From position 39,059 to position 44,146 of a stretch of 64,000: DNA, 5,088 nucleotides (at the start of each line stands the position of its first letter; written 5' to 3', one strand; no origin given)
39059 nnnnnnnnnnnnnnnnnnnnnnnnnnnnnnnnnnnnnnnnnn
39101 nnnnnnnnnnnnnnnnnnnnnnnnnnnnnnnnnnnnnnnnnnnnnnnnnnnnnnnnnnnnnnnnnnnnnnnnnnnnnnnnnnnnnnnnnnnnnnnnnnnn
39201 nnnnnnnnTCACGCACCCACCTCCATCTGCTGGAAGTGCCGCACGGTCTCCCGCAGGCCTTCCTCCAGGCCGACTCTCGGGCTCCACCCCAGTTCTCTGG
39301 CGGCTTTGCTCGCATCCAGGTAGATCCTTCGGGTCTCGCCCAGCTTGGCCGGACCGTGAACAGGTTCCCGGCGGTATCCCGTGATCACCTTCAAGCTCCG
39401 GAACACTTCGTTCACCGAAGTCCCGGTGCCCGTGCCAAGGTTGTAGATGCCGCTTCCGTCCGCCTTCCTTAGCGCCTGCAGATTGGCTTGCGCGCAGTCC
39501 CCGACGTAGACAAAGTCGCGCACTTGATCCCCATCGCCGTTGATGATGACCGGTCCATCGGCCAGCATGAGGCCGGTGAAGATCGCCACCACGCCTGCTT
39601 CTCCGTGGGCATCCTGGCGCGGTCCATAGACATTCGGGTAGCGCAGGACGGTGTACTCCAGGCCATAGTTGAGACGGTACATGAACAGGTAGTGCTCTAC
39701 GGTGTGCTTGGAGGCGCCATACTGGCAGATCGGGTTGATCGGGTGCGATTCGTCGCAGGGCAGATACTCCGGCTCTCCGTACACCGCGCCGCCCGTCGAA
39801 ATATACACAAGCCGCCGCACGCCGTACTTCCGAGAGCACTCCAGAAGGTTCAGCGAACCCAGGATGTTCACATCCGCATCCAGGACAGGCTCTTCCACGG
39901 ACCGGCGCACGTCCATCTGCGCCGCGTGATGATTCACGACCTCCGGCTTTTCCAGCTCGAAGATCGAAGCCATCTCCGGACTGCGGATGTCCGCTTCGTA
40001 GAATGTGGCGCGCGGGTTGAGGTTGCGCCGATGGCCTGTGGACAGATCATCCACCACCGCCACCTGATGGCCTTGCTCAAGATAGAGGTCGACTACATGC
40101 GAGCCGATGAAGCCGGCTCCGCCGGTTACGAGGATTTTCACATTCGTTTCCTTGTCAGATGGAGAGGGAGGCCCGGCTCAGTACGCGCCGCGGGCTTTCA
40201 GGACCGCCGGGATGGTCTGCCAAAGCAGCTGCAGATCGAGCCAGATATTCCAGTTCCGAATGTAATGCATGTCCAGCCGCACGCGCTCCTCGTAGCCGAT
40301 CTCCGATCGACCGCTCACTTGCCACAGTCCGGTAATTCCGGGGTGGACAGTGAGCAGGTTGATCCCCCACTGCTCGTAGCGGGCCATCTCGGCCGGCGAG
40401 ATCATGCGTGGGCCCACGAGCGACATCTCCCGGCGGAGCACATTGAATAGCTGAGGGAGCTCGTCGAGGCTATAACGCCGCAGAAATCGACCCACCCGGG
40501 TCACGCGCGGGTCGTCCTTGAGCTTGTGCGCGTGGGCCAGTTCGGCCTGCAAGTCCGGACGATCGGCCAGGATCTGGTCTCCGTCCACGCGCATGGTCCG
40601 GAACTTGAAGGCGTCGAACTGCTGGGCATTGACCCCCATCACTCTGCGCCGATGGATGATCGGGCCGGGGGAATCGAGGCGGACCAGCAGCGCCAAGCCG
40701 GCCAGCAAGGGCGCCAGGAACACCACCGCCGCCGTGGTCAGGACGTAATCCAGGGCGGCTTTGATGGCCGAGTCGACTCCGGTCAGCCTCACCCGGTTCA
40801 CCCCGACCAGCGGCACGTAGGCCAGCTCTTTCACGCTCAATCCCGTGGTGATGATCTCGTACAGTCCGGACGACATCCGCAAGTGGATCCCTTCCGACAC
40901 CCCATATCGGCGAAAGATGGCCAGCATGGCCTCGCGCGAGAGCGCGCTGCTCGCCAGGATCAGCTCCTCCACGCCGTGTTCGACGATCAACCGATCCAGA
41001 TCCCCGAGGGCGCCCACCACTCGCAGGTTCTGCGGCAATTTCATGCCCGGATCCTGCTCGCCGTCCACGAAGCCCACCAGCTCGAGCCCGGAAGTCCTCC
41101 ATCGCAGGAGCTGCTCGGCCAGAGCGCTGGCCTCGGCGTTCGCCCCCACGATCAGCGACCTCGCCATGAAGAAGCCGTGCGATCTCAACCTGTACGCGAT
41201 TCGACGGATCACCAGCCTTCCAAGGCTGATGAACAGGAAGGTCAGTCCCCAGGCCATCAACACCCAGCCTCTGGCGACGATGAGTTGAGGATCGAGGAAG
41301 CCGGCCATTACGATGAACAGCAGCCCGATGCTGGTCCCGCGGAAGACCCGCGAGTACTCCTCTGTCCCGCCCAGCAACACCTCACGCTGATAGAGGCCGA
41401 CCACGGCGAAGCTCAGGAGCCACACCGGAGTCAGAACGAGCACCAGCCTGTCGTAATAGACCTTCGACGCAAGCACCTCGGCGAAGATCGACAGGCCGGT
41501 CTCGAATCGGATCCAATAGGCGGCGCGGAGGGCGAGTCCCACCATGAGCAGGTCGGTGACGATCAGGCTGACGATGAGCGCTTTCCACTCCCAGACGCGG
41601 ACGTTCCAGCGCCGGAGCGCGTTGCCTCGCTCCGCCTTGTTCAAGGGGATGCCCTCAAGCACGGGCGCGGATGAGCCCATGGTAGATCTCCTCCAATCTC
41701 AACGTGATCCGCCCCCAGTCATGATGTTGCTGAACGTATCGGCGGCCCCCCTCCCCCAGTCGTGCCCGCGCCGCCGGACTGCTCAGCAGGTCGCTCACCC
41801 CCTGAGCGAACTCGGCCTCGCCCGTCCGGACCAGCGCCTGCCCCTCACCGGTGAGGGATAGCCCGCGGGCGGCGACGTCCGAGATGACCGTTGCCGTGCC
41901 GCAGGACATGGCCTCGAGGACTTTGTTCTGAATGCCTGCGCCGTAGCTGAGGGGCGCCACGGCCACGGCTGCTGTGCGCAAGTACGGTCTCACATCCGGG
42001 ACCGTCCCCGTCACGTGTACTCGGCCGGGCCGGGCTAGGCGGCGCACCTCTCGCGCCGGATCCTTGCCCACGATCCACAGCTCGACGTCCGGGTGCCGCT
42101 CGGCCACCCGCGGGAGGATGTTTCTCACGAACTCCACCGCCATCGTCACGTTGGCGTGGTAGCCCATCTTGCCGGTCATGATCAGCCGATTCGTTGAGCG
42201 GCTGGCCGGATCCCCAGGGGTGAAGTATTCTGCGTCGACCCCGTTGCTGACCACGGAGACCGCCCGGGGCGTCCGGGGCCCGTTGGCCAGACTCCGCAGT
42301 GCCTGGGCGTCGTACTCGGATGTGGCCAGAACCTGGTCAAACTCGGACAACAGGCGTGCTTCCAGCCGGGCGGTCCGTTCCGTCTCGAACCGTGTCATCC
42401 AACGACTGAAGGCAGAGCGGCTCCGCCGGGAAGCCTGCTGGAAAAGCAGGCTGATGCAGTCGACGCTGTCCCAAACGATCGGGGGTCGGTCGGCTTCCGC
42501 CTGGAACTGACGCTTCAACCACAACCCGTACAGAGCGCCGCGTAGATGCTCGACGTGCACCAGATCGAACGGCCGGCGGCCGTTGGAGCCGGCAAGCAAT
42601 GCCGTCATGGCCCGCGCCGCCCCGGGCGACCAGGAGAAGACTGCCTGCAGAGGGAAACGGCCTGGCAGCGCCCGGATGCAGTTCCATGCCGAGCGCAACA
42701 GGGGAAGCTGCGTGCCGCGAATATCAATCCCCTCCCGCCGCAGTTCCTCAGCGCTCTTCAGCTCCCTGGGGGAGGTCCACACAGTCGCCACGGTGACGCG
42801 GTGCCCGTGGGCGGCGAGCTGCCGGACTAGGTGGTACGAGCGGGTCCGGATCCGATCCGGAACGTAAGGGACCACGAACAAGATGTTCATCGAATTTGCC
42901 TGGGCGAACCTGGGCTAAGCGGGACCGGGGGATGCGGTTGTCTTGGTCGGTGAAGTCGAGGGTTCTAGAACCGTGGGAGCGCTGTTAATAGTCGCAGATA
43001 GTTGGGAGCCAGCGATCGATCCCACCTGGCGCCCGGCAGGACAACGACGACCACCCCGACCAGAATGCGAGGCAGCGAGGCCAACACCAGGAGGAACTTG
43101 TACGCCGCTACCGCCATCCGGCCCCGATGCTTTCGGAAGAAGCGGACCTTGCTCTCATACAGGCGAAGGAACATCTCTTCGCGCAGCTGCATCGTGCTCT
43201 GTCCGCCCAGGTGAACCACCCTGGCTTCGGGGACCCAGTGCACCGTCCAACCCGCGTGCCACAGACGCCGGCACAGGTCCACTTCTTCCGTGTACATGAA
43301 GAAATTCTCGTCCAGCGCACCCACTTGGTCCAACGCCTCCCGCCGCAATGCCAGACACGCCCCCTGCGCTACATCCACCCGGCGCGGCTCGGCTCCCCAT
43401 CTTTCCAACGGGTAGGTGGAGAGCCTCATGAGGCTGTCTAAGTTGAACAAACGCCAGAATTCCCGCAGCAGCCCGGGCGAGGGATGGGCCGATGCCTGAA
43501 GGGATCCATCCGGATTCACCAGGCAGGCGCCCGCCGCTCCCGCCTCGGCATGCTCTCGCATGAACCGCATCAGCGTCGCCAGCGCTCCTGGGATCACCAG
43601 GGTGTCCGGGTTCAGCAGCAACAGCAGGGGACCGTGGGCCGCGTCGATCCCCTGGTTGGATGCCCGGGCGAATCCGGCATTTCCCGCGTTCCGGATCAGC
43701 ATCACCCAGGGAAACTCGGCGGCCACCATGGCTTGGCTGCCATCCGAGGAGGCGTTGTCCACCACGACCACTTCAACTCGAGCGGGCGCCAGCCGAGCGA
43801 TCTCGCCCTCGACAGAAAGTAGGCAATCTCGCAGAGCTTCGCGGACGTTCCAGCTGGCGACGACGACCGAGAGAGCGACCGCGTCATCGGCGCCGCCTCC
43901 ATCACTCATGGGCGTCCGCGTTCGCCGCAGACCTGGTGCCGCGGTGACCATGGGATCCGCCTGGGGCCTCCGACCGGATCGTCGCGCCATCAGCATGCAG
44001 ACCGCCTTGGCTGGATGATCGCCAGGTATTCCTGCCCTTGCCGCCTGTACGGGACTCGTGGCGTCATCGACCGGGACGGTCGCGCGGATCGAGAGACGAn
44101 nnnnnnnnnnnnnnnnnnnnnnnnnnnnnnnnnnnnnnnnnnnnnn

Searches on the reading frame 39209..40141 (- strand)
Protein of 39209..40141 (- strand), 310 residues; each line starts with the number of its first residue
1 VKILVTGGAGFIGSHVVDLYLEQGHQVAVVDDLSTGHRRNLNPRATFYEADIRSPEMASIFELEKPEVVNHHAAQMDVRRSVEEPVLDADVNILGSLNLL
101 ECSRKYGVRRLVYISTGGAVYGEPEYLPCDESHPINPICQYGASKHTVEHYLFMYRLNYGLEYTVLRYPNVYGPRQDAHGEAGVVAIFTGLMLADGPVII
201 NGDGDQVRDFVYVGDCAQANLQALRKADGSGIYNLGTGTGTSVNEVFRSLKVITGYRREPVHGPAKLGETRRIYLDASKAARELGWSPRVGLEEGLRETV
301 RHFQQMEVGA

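Call 17: search_protein_families(library=pfam, proteins=[window:39209-40141:-], max_evalue=0.00001)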
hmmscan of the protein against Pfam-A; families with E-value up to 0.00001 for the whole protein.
window:39209-40141:- (310 aa): 7 families
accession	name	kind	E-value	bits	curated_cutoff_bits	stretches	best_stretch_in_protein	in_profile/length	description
PF01370.27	Epimerase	-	7e-61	206.1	20.9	1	3-236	1-240/240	NAD dependent epimerase/dehydratase family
PF16363.11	GDP_Man_Dehyd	-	5.2e-54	184.4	27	1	4-299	1-332/332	GDP-mannose 4,6 dehydratase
PF01073.25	3Beta_HSD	-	1.5e-19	70.5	22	1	4-226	1-231/280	3-beta hydroxysteroid dehydrogenase/isomerase family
PF04321.23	RmlD_sub_bind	-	1.9e-18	67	27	1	1-242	1-219/287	RmlD substrate binding domain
PF02719.21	Polysacc_synt_2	-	1.3e-17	64.4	20.2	1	3-259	1-252/293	Polysaccharide biosynthesis protein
PF07993.18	NAD_binding_4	-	3.6e-08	33.3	20.1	0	63-187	85-218/258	Male sterility protein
PF13460.12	NAD_binding_10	-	6.6e-08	33.1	27.2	1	7-171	1-146/184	NAD(P)H-binding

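Call 63: find_encoding_contigs(protein=window:39209-40141:-, flank=8000, max_places=4)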
Protein window:39209-40141:- (310 aa): 2 contigs read that carry it; 2 places shown.
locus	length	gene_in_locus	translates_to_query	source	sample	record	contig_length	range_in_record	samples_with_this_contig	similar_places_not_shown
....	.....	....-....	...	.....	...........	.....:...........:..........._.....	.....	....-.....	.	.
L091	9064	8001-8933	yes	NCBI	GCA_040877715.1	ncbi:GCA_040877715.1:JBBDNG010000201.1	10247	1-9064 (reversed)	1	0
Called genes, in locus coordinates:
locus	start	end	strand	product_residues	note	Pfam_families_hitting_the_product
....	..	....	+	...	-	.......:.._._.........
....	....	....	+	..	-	-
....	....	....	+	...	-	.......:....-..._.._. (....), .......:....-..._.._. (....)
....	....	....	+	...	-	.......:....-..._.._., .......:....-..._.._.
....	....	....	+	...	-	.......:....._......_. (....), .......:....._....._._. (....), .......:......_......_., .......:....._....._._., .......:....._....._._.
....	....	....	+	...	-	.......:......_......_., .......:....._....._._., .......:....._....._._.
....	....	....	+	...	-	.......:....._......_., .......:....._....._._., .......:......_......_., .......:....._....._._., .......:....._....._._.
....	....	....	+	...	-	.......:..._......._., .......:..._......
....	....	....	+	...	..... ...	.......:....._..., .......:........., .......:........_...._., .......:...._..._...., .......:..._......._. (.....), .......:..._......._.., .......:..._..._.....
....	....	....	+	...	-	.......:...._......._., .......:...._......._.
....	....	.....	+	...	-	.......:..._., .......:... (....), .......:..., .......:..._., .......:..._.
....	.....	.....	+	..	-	-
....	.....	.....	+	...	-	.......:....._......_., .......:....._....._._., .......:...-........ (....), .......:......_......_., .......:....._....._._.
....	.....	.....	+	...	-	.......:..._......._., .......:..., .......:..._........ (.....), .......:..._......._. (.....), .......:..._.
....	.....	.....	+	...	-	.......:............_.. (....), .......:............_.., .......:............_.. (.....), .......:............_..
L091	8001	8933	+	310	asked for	PF01073:3Beta_HSD, PF01370:Epimerase, PF02719:Polysacc_synt_2, PF04321:RmlD_sub_bind, PF07993:NAD_binding_4 (faint), PF13460:NAD_binding_10, PF16363:GDP_Man_Dehyd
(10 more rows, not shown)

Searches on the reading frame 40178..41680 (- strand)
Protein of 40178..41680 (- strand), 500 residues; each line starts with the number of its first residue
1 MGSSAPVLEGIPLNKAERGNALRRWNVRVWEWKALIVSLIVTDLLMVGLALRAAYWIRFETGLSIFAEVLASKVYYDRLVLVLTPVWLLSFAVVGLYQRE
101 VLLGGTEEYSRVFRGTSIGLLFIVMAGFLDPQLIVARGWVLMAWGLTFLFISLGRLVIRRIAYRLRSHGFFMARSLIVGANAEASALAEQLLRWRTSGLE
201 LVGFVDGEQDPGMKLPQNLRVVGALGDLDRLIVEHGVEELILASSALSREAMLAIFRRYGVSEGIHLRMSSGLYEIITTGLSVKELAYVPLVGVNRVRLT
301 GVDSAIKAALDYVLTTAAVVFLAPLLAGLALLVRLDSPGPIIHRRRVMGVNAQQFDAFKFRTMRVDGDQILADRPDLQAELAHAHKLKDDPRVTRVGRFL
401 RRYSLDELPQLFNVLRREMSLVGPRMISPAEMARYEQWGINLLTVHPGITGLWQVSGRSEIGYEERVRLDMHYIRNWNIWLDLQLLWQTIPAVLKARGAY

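Call 17: search_protein_families(library=pfam, proteins=[window:40178-41680:-], max_evalue=0.00001)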
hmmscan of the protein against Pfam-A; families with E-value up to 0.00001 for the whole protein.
window:40178-41680:- (500 aa): 2 families
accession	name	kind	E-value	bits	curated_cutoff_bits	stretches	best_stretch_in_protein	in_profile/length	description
PF02397.22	Bac_transf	-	1.8e-58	197.5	27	1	307-495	1-179/179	Bacterial sugar transferase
PF13727.12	CoA_binding_3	-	3.8e-10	40.5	25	1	94-245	3-150/175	CoA-binding domain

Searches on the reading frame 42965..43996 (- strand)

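Call 18: search_protein_families(library=pfam, proteins=[window:42965-43996:-], max_evalue=0.0001)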
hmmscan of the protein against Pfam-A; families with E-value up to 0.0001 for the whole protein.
window:42965-43996:- (343 aa): 4 families
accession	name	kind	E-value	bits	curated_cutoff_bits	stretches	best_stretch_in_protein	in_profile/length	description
PF00535.33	Glycos_transf_2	-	5.1e-20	72.5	23.3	1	43-225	1-167/168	Glycosyl transferase family 2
PF13641.12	Glyco_tranf_2_3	-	8.4e-19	68.9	27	1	42-273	3-222/230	Glycosyltransferase like family 2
PF13632.12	Glyco_trans_2_3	-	3.5e-10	40.5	27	1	126-279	3-129/198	Glycosyl transferase family group 2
PF13506.12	Glyco_transf_21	-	3.4e-05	23.8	21.7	0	115-265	24-157/174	Glycosyl transferase family 21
